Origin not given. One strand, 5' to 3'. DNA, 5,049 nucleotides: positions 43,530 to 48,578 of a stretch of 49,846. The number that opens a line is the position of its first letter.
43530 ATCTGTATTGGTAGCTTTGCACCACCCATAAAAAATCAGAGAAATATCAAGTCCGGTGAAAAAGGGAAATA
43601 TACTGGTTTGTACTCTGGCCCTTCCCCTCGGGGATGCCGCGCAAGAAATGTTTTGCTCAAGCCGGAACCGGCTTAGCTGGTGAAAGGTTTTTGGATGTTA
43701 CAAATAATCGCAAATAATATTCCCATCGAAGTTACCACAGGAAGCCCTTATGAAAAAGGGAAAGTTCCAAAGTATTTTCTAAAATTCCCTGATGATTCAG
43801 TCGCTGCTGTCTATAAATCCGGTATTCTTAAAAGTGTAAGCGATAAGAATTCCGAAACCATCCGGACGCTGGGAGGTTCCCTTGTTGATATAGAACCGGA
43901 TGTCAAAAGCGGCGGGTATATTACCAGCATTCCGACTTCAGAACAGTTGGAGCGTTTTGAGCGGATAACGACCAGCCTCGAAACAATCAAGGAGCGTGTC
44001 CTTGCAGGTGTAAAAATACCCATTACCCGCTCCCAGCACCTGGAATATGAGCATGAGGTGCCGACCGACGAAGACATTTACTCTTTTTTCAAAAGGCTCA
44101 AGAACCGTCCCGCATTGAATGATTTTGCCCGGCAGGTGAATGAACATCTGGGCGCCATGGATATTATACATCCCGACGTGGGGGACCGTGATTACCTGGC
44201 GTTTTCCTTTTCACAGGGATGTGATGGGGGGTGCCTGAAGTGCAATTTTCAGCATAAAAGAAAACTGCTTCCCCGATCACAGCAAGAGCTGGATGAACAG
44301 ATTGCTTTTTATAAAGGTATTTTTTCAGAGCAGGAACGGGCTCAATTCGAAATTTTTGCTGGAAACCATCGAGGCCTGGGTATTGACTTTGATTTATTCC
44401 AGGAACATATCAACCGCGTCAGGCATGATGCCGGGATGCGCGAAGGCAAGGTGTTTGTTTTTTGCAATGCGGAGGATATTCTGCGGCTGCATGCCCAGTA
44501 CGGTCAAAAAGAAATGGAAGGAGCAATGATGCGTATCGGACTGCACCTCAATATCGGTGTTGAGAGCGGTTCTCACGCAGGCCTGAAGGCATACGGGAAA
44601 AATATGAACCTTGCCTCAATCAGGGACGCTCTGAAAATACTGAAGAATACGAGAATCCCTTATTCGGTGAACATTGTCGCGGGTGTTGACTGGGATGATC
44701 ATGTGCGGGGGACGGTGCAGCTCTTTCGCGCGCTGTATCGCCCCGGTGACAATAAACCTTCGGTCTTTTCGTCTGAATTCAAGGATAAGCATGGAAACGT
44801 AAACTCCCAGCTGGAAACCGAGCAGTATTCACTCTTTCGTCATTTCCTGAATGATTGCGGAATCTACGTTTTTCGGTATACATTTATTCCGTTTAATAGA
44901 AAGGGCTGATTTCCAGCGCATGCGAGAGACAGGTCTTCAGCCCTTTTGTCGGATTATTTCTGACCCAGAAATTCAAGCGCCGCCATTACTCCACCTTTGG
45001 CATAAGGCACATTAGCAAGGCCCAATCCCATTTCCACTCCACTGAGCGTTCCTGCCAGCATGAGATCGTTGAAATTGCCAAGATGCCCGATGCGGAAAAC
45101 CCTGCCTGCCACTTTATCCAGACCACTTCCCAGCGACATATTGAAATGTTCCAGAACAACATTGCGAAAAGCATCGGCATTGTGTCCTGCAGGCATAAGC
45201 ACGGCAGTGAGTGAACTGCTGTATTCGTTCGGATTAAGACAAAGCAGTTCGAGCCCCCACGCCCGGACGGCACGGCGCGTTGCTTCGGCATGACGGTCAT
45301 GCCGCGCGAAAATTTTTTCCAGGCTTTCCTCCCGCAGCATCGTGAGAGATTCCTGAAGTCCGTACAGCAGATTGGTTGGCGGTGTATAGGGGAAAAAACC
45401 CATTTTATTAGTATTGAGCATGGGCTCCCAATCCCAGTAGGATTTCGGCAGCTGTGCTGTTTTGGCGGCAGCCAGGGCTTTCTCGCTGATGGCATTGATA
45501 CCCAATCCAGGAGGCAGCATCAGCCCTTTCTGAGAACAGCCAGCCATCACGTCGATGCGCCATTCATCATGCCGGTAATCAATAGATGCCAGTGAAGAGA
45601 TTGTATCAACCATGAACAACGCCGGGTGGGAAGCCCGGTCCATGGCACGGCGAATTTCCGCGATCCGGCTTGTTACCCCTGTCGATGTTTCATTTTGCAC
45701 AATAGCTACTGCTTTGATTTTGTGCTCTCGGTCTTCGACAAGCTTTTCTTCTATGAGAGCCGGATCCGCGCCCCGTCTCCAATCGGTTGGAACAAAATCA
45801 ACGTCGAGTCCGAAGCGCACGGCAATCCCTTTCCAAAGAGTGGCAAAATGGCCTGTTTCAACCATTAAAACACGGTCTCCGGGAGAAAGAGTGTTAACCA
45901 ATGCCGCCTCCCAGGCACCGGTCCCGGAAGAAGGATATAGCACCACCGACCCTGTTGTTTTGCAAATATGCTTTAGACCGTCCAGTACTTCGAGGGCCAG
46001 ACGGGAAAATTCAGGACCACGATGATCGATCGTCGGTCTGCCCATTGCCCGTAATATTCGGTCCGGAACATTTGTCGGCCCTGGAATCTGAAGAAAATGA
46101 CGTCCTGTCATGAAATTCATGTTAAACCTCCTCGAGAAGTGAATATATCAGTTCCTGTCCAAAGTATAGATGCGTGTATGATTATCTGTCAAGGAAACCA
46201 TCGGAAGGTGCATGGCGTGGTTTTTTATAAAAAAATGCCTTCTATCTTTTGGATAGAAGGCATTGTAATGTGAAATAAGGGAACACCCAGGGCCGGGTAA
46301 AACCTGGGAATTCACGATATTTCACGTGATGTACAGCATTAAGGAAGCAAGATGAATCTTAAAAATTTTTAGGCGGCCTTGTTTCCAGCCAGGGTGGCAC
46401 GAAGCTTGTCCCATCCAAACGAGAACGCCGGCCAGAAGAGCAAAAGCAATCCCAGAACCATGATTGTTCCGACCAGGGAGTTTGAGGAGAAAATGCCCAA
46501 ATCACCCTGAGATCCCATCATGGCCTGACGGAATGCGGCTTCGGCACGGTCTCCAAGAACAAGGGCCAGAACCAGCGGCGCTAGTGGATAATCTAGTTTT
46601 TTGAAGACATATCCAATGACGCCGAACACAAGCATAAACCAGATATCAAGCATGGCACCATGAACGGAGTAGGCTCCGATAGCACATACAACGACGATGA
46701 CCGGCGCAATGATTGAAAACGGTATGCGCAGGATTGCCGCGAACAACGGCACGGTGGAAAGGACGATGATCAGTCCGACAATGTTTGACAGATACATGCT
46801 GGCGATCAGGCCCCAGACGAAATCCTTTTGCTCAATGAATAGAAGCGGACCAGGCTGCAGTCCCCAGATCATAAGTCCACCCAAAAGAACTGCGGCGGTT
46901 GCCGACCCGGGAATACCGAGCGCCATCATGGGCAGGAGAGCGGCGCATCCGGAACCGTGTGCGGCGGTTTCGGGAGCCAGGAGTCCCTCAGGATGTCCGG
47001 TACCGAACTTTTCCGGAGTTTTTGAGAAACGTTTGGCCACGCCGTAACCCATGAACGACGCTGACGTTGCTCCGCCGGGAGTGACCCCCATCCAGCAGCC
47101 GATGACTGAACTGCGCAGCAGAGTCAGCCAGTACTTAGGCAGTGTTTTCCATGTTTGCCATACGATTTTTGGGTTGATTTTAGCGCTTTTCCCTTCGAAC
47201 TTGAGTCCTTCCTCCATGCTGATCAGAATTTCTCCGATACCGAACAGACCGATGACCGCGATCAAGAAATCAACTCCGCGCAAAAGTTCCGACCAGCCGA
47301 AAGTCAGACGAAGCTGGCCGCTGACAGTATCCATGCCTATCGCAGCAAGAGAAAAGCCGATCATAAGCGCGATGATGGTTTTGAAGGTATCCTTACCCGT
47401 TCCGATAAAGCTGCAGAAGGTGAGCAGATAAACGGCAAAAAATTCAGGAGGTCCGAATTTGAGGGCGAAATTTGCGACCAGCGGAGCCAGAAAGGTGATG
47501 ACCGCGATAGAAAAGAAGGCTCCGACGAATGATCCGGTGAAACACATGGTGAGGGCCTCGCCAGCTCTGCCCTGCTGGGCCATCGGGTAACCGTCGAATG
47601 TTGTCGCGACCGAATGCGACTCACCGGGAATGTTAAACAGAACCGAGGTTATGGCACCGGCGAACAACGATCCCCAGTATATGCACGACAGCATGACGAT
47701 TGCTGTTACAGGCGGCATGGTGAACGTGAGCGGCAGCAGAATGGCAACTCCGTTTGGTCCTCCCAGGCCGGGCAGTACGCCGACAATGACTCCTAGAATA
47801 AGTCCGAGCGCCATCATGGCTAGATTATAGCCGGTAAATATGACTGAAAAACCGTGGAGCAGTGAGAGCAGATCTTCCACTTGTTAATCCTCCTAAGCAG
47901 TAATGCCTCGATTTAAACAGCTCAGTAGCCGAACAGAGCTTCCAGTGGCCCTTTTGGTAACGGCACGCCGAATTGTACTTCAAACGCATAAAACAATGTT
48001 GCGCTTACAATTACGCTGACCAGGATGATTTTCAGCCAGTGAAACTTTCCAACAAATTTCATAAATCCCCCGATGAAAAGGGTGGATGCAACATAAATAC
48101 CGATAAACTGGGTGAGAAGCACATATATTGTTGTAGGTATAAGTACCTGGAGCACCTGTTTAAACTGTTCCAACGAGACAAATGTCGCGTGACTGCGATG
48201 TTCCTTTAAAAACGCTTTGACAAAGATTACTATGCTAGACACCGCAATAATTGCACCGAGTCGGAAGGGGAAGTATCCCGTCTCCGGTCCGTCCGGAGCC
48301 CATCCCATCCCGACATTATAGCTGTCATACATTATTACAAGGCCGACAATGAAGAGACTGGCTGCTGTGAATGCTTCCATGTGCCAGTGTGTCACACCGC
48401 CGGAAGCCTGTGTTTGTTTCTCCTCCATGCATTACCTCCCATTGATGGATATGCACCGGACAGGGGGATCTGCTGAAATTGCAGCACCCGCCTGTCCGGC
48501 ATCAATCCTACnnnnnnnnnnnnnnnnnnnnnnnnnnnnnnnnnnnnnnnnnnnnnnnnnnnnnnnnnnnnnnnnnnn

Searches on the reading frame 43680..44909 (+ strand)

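Call 4: search_protein_families(library=pfam, proteins=[window:43680-44909:+], max_evalue=0.01)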
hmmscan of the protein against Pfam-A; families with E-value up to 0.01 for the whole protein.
window:43680-44909:+ (409 aa): 1 family
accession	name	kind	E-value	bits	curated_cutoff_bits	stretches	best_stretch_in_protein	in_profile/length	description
PF04055.27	Radical_SAM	-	1.5e-06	28.9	29.5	1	176-341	2-157/166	Radical SAM superfamily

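Call 5: search_protein_families(library=ncbifam, proteins=[window:43680-44909:+], max_evalue=0.01)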
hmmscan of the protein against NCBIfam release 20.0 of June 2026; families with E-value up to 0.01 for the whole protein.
window:43680-44909:+ (409 aa): 1 family
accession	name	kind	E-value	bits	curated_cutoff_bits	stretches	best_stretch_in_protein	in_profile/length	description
TIGR04367.1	HpnR_B12_rSAM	equivalog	0.0022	16.6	650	1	280-341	278-340/490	hopanoid C-3 methylase HpnR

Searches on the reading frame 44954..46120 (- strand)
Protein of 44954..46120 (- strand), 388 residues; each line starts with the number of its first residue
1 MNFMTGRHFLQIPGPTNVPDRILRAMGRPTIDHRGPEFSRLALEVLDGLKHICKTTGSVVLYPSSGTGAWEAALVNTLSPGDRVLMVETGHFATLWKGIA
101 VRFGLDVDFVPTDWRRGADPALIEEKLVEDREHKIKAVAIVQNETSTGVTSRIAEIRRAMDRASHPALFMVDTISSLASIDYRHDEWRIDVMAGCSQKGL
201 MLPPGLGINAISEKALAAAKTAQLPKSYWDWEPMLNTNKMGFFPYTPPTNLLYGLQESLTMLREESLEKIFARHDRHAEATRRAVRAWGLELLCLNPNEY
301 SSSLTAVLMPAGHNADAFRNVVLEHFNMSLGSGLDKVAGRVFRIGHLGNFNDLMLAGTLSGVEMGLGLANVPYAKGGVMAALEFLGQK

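Call 80: search_protein_families(library=pfam, proteins=[window:44954-46120:-], max_evalue=0.0001)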
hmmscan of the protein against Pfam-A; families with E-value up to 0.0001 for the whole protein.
window:44954-46120:- (388 aa): 1 family
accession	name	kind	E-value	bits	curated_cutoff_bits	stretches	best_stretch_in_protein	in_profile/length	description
PF00266.25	Aminotran_5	-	8.9e-22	78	21.5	1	35-317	38-324/371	Aminotransferase class-V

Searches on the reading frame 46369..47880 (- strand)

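Call 19: search_protein_families(library=pfam, proteins=[window:46369-47880:-], max_evalue=0.001)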
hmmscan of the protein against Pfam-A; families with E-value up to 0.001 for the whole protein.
window:46369-47880:- (503 aa): 1 family
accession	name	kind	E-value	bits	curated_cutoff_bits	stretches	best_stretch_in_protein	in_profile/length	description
PF01970.21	TctA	-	2.9e-148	494.5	28.9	1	20-438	1-423/423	Tripartite tricarboxylate transporter TctA family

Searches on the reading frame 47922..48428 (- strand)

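Call 80: search_protein_families(library=pfam, proteins=[window:47922-48428:-], max_evalue=0.0001)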
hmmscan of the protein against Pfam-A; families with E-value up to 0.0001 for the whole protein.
window:47922-48428:- (168 aa): 1 family
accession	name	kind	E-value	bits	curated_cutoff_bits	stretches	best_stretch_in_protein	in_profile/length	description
PF07331.16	TctB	-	2.8e-21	76.6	29.1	1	23-158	5-137/137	Tripartite tricarboxylate transporter TctB family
